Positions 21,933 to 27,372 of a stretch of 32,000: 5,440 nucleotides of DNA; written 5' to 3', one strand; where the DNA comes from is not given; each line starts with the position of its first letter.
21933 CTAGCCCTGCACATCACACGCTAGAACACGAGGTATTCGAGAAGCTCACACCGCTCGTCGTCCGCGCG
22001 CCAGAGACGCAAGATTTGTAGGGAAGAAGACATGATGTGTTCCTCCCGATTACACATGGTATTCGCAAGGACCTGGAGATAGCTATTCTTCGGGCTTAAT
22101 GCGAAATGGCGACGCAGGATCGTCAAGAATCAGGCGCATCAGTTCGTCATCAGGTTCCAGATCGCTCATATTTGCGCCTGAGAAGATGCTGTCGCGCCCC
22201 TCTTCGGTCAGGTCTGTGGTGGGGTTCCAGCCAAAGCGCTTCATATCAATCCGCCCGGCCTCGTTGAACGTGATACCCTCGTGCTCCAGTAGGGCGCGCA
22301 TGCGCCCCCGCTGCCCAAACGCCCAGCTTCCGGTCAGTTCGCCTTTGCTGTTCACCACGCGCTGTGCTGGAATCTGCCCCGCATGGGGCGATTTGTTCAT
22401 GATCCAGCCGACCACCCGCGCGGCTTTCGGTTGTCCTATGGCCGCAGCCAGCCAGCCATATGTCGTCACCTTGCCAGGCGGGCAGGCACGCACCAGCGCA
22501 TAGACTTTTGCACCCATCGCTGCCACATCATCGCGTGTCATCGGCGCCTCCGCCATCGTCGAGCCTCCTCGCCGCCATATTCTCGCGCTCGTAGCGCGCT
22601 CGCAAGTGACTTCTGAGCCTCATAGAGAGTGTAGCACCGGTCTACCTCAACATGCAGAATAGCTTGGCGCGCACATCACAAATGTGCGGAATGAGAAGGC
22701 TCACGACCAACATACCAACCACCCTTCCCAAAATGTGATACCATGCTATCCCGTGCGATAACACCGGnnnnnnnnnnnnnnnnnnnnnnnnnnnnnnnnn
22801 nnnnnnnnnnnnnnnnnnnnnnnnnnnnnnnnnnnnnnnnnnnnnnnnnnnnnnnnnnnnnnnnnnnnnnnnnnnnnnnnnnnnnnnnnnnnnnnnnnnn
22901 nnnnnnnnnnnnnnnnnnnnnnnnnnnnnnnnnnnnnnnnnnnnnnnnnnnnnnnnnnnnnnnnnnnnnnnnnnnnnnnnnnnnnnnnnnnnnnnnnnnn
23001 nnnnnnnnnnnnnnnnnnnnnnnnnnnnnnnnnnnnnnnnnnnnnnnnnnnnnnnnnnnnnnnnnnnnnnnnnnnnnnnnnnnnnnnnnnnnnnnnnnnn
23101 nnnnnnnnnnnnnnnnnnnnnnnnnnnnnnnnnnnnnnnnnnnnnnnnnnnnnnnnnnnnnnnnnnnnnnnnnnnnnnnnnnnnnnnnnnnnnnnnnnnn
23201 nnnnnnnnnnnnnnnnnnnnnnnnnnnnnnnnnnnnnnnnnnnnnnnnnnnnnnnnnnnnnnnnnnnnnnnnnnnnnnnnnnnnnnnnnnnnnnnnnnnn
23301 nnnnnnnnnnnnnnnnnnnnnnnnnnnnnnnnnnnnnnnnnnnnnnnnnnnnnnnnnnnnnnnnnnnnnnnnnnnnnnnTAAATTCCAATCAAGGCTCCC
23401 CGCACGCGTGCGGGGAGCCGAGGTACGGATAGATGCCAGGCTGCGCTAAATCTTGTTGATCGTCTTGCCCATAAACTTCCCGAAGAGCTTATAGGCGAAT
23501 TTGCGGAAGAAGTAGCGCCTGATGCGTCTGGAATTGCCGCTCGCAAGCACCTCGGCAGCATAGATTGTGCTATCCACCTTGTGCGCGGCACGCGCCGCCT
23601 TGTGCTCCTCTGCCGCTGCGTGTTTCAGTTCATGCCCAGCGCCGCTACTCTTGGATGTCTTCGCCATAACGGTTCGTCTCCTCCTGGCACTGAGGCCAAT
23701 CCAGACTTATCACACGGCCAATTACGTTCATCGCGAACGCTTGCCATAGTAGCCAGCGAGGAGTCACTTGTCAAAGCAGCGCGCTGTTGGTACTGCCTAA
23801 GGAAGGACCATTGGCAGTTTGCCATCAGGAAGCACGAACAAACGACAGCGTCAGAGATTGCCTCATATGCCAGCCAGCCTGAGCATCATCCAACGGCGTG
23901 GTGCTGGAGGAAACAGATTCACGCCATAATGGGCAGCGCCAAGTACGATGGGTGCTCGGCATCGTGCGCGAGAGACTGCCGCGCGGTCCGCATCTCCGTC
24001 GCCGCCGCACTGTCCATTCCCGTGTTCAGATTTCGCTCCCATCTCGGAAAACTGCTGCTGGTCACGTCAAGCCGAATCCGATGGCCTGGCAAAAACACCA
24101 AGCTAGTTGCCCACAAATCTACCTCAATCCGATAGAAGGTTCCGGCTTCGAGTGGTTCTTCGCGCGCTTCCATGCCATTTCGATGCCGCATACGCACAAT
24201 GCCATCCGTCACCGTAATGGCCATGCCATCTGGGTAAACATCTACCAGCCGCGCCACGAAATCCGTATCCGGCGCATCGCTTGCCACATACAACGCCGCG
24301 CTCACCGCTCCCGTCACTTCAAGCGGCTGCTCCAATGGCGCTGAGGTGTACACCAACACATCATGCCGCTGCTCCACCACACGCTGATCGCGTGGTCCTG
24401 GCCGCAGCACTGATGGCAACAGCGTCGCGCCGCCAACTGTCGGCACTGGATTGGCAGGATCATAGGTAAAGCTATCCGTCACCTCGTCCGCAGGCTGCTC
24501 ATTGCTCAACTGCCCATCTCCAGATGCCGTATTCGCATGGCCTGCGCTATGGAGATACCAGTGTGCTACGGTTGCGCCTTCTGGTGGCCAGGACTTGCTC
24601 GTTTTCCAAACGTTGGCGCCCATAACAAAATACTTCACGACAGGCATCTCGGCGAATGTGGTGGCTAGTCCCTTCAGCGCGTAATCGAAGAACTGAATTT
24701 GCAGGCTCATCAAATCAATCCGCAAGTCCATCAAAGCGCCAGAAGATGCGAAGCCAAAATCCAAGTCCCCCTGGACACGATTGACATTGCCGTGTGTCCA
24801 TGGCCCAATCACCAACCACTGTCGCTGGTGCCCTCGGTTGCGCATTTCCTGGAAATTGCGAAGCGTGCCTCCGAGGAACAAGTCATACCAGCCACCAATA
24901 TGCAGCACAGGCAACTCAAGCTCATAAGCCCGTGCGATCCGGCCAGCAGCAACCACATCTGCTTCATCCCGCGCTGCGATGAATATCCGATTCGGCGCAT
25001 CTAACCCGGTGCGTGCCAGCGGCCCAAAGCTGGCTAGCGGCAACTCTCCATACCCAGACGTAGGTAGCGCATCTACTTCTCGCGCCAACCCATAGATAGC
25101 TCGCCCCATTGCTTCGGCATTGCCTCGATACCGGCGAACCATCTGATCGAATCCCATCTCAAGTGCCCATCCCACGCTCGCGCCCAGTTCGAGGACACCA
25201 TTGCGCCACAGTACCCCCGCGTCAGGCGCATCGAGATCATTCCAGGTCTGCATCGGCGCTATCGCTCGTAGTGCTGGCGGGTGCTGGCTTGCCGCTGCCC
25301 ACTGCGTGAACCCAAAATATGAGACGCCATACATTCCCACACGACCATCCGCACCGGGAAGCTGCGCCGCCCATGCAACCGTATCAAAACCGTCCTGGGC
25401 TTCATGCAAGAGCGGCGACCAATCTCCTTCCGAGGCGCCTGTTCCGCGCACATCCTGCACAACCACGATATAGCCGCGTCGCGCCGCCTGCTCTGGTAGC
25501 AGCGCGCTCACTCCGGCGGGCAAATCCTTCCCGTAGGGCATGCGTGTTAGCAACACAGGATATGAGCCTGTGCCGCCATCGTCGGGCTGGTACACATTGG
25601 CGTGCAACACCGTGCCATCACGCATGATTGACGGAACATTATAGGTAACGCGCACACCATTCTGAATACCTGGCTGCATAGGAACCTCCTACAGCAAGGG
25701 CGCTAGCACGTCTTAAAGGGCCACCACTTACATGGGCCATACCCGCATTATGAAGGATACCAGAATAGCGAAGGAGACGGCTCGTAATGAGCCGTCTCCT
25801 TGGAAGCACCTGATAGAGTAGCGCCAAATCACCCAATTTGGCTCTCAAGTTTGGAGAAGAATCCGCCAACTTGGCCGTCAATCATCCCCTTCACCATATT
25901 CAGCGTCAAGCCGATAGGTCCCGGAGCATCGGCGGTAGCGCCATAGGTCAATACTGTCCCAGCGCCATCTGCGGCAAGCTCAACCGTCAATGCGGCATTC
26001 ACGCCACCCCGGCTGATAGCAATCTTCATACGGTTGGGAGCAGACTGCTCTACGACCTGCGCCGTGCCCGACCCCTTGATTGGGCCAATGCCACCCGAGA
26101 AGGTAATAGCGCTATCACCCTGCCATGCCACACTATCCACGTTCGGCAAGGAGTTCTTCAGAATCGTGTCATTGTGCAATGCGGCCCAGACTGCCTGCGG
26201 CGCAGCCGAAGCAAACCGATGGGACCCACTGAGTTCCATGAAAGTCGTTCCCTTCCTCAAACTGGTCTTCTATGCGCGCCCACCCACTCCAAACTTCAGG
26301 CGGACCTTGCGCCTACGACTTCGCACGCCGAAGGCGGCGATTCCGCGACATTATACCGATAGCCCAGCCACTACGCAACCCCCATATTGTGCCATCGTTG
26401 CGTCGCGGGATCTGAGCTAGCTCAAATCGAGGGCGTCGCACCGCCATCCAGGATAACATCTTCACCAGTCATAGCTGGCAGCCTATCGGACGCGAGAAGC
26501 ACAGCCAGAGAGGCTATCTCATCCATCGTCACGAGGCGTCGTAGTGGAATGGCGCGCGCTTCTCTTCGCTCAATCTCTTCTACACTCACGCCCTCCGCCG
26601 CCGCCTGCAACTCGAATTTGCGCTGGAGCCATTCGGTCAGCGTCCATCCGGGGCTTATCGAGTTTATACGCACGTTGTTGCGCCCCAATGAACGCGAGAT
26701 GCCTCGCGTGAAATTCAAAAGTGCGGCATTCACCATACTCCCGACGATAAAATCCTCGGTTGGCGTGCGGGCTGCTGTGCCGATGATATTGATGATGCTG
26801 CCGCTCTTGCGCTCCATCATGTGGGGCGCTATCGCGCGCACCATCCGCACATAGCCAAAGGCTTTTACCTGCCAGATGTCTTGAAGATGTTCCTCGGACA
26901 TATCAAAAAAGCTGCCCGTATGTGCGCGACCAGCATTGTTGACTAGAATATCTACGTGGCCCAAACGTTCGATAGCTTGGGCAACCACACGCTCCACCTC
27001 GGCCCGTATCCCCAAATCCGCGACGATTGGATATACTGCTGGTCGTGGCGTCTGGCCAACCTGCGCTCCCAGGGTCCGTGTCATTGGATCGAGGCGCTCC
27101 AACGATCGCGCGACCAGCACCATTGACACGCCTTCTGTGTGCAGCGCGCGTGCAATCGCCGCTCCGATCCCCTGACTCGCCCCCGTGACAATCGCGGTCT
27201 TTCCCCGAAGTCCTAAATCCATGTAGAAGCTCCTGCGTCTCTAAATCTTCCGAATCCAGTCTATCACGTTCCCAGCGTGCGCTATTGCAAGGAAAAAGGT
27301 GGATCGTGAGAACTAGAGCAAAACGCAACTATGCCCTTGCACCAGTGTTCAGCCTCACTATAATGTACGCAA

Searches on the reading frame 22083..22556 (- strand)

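Call 39: search_protein_families(library=pfam, proteins=[window:22083-22556:-], max_evalue=1)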
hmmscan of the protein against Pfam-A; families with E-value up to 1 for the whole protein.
window:22083-22556:- (157 aa): 1 family
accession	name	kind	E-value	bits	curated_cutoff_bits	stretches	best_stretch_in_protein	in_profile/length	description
PF01035.26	DNA_binding_1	-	1.9e-24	85.8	27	1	16-95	4-81/81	6-O-methylguanine DNA methyltransferase, DNA binding domain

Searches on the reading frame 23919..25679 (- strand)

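Call 4: search_protein_families(library=pfam, proteins=[window:23919-25679:-], max_evalue=0.01)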
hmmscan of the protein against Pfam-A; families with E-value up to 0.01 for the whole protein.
window:23919-25679:- (586 aa): 4 families
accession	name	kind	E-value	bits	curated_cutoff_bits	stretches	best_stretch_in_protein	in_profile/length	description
PF02129.25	Peptidase_S15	-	1e-54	186.5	23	1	21-298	1-262/262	X-Pro dipeptidyl-peptidase (S15 family)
PF08530.16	PepX_C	-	9e-52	176.6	22.5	1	344-580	5-216/217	X-Pro dipeptidyl-peptidase C-terminal non-catalytic domain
PF00561.26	Abhydrolase_1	-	0.0024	18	25.8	1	61-148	19-103/245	alpha/beta hydrolase fold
PF00326.27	Peptidase_S9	-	0.0063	16.5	22.6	0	65-141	10-93/213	Prolyl oligopeptidase family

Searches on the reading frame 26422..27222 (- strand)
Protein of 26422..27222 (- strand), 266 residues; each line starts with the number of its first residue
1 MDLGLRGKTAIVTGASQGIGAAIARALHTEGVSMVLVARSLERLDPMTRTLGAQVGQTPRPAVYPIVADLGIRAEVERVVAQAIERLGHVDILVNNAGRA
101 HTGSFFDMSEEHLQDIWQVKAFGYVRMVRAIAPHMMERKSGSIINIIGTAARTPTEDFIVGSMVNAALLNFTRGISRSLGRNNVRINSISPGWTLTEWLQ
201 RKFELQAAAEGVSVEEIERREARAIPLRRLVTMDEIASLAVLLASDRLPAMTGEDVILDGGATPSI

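Call 4: search_protein_families(library=pfam, proteins=[window:26422-27222:-], max_evalue=0.01)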
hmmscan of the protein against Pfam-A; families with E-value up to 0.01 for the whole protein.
window:26422-27222:- (266 aa): 4 families
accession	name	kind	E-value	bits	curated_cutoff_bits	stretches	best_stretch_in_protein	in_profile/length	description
PF13561.12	adh_short_C2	-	1.9e-49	168.8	27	1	14-263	1-236/236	Enoyl-(Acyl carrier protein) reductase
PF00106.31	adh_short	-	3e-45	154.5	26.6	1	8-203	1-191/195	short chain dehydrogenase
PF08659.16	KR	-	8.3e-09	36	22.6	1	9-135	2-127/180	KR domain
PF23441.1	SDR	-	5.9e-06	26.3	27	1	8-200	8-200/258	SDR-like rossmann domain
